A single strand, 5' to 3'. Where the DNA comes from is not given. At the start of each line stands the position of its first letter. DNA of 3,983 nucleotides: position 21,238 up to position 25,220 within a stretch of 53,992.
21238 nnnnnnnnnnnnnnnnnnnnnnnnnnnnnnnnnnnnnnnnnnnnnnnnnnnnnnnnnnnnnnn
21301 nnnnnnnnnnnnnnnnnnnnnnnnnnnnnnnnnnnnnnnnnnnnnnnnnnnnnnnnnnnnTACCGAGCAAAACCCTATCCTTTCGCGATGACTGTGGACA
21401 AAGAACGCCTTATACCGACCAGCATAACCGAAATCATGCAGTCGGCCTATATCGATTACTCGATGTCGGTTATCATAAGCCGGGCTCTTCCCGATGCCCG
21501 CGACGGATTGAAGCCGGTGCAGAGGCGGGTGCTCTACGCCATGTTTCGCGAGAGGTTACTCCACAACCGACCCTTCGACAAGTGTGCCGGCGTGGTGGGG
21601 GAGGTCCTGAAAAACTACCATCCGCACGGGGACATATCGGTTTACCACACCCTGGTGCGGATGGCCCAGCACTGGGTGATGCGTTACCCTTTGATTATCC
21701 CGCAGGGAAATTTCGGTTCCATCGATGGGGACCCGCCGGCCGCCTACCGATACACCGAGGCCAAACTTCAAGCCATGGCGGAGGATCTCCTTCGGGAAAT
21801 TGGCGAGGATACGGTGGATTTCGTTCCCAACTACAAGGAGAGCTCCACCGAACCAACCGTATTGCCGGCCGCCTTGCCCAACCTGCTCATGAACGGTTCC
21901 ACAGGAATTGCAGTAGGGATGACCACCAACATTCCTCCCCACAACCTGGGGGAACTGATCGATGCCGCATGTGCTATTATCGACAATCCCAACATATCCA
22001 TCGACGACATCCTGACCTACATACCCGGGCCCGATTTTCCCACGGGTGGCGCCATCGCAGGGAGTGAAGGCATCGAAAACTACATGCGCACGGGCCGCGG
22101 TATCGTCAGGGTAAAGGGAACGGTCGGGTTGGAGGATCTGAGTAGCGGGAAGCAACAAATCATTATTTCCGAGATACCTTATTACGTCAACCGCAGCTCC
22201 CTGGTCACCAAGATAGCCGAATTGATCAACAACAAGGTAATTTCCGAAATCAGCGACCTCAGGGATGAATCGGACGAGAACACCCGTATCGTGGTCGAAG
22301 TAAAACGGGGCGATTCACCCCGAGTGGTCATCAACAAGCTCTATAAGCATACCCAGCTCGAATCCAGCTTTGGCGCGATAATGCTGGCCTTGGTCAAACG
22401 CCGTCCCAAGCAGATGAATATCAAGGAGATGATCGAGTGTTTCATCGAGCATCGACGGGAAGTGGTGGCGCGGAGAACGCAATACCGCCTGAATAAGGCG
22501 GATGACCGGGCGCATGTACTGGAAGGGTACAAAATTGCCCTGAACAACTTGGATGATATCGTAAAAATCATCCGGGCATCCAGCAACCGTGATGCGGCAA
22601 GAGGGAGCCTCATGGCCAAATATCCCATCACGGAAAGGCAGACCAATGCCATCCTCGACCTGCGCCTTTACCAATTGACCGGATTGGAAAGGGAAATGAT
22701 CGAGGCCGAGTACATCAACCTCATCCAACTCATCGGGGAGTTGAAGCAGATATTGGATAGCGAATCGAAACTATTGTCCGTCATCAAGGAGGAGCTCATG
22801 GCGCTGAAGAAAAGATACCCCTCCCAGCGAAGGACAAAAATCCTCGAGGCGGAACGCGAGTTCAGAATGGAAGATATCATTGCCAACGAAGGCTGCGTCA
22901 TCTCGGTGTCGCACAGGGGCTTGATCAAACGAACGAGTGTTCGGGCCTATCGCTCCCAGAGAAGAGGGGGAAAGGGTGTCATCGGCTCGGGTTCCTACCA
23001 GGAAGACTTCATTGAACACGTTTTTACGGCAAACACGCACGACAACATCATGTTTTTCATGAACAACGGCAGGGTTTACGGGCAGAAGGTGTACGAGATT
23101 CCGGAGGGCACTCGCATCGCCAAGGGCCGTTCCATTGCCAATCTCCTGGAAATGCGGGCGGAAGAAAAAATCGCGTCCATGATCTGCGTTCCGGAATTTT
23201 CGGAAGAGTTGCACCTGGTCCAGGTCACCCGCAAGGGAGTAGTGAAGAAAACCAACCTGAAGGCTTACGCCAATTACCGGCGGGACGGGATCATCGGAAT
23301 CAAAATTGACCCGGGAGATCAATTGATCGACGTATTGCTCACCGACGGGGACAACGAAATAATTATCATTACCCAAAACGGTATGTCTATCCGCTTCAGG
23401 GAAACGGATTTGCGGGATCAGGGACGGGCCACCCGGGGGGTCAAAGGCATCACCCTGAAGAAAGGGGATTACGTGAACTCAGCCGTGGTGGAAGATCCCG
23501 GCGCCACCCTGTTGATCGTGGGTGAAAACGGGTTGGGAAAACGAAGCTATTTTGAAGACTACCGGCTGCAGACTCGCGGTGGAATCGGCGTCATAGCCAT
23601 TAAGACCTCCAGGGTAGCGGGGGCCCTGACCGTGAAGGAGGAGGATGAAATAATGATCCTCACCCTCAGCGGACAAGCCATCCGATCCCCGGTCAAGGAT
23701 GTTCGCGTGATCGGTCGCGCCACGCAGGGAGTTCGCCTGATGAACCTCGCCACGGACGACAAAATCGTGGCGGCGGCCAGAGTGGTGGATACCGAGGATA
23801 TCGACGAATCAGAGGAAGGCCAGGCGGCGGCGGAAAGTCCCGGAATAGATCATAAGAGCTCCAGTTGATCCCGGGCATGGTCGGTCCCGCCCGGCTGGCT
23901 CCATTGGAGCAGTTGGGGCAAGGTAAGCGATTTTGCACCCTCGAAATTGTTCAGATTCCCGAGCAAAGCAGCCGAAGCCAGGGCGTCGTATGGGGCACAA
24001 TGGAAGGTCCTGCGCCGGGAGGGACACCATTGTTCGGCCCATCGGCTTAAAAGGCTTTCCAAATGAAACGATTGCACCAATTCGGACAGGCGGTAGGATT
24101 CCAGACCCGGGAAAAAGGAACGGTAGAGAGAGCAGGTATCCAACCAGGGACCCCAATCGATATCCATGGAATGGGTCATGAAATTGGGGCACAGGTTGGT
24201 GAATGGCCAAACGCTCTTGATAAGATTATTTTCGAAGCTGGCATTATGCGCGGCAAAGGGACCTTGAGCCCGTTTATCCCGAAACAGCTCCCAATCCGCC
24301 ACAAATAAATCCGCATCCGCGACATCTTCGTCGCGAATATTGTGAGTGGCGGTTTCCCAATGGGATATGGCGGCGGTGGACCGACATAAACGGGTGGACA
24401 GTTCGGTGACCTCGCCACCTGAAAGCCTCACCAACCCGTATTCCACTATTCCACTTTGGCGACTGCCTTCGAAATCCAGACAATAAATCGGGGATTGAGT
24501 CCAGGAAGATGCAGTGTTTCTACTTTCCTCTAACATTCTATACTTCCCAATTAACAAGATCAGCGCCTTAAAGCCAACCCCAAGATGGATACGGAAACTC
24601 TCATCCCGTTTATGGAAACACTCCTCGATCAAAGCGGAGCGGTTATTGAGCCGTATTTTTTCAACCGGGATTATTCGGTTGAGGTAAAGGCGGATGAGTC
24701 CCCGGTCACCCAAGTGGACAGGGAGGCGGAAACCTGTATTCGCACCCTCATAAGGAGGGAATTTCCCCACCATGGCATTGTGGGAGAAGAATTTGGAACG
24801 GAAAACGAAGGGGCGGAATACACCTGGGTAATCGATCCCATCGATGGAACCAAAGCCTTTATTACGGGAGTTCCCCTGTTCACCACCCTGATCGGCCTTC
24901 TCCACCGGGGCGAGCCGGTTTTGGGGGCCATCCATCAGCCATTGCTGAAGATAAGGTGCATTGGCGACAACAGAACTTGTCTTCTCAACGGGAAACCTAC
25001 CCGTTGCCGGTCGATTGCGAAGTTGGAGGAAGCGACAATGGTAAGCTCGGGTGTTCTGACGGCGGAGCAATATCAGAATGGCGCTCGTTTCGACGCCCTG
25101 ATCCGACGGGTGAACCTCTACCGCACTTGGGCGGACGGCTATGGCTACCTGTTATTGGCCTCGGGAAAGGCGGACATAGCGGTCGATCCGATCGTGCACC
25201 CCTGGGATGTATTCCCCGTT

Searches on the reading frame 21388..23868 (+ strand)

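Call 30: search_protein_families(library=ncbifam, proteins=[window:21388-23868:+])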
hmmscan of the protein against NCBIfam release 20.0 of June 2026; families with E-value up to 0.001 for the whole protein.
window:21388-23868:+ (826 aa): 10 families
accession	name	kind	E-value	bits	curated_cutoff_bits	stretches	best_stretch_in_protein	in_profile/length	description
NF004043.1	PRK05560.1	equivalog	0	1100.4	902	1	8-798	2-797/798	DNA gyrase subunit A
TIGR01063.1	gyrA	equivalog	0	1073.8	877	1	9-799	2-798/800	DNA topoisomerase (ATP-hydrolyzing) subunit A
NF038098.1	GyrA_w_intein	exception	9.3e-259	861.8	1850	2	123-803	538-1230/1232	intein-containing DNA gyrase subunit A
NF004044.1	PRK05561.1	subfamily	3.7e-240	799.5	654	2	13-699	2-682/738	DNA topoisomerase (ATP-hydrolyzing)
TIGR01061.1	parC_Gpos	equivalog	1.7e-202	674.8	813.25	2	10-719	3-711/737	DNA topoisomerase IV subunit A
NF010586.0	PRK13979.1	equivalog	2.8e-192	641.1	1475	2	7-587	12-599/957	DNA topoisomerase IV subunit A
TIGR01062.1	parC_Gneg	equivalog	4.1e-162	540.9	628.9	2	13-620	6-602/735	DNA topoisomerase IV subunit A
NF007209.0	PRK09631.1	equivalog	1.2e-69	235.6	644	1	12-407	3-369/635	DNA topoisomerase IV subunit A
NF009397.0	PRK12758.1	equivalog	8.3e-65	219.2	780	1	10-568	20-536/870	DNA gyrase/topoisomerase IV subunit A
NF007208.0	PRK09630.1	equivalog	1e-46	159.9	598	1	13-354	4-318/479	DNA topoisomerase IV subunit A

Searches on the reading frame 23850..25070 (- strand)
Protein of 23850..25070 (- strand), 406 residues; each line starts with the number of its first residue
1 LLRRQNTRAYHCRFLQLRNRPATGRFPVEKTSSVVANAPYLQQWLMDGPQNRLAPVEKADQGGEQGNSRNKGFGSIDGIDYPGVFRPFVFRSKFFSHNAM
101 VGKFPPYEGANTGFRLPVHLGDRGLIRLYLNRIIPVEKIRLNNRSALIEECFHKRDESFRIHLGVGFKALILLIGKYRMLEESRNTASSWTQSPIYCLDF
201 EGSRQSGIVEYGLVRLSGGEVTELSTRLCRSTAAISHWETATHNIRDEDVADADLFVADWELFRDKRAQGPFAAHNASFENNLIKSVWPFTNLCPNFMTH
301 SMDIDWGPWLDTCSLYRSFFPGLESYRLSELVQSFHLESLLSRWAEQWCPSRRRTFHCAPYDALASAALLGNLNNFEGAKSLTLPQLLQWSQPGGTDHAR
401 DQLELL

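Call 30: search_protein_families(library=ncbifam, proteins=[window:23850-25070:-])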
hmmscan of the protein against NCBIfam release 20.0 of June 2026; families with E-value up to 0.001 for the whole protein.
window:23850-25070:- (406 aa): 6 families
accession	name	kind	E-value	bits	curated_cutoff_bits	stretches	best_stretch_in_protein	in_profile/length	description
NF005981.0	PRK08074.1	equivalog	7.6e-08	30.8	789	1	206-338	21-144/931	ATP-dependent DNA helicase DinG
TIGR01407.1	dinG_rel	hypoth_equivalog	2.4e-07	29.4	547.7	1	205-338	16-140/889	putative DnaQ family exonuclease/DinG family helicase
NF001688.0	PRK00448.1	equivalog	2.1e-06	25.6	873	1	206-339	440-564/1445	PolC-type DNA polymerase III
NF005906.0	PRK07883.1-4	equivalog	4.6e-06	25.2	495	1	203-337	20-145/563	DEDD exonuclease domain-containing protein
TIGR01405.1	polC_Gram_pos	equivalog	1.2e-05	23.2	1043.45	1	206-339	206-330/1211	DNA polymerase III subunit alpha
NF005937.0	PRK07983.1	equivalog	4e-05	22.9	202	1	205-376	13-153/220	exodeoxyribonuclease X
